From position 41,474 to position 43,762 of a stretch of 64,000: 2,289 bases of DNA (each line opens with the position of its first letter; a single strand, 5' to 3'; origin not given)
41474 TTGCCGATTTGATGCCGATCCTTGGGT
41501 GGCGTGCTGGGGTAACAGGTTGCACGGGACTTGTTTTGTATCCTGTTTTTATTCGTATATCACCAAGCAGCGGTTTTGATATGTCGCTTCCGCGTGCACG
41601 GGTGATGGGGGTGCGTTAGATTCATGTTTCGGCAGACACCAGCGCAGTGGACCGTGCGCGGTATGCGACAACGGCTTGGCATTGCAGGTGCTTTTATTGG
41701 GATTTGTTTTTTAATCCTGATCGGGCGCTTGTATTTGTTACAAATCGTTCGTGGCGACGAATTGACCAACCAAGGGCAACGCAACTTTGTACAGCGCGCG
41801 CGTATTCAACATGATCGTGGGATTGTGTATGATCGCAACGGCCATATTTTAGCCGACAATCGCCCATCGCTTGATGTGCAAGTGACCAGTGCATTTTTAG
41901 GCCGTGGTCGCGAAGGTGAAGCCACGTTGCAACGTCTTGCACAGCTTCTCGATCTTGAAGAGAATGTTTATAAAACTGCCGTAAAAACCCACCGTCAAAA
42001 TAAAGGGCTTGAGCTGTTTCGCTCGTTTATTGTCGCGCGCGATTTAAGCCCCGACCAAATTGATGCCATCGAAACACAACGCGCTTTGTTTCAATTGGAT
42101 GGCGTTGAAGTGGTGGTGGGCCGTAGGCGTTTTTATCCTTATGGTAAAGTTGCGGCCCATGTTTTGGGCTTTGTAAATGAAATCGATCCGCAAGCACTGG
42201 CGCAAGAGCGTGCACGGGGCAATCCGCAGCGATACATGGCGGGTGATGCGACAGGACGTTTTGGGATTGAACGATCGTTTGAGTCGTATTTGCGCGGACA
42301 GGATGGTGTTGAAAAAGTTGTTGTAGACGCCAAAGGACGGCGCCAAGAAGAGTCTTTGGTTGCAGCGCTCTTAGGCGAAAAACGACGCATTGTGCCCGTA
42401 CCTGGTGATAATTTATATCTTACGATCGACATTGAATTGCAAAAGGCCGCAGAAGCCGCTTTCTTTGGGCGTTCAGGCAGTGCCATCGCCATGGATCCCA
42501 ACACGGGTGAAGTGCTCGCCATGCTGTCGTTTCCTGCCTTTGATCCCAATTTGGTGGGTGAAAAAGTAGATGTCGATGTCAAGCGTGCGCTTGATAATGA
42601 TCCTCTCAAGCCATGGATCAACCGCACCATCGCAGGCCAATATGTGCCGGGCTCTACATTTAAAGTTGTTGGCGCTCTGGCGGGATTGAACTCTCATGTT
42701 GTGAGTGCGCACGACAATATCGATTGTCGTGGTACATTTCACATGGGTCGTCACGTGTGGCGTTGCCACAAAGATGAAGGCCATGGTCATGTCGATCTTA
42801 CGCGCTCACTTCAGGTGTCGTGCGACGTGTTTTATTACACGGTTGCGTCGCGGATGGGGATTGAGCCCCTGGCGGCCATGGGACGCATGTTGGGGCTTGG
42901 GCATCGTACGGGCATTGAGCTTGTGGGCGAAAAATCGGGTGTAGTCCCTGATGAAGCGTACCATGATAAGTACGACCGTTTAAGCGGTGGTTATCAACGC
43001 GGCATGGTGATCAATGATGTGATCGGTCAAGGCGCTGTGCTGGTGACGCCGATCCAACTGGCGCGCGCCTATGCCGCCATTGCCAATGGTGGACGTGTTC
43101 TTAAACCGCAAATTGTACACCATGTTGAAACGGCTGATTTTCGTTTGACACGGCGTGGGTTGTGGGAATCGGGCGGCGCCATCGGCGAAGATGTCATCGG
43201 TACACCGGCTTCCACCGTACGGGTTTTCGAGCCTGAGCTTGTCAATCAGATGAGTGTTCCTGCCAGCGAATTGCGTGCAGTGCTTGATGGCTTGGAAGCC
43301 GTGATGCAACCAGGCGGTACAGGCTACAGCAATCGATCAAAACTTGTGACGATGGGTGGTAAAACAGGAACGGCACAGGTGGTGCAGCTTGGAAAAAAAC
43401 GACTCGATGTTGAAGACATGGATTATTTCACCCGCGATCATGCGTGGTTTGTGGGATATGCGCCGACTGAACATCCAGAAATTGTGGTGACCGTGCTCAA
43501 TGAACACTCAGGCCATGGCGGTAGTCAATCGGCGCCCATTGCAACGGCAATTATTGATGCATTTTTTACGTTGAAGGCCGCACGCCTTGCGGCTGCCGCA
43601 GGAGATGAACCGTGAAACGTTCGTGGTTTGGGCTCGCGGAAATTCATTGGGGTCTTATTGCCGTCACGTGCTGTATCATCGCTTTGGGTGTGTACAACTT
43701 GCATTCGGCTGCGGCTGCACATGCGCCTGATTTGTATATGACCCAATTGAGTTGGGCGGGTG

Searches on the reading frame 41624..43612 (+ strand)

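Call 41: search_protein_families(library=pfam, proteins=[window:41624-43612:+], max_evalue=0.01)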
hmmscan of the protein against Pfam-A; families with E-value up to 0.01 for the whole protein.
window:41624-43612:+ (663 aa): 2 families
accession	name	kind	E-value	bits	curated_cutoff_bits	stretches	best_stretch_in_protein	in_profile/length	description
PF00905.27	Transpeptidase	-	9e-64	216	22.1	1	285-644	1-298/299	Penicillin binding protein transpeptidase domain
PF03717.20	PBP_dimer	-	1e-37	130.8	24.4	1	63-243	4-178/180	Penicillin-binding Protein dimerisation domain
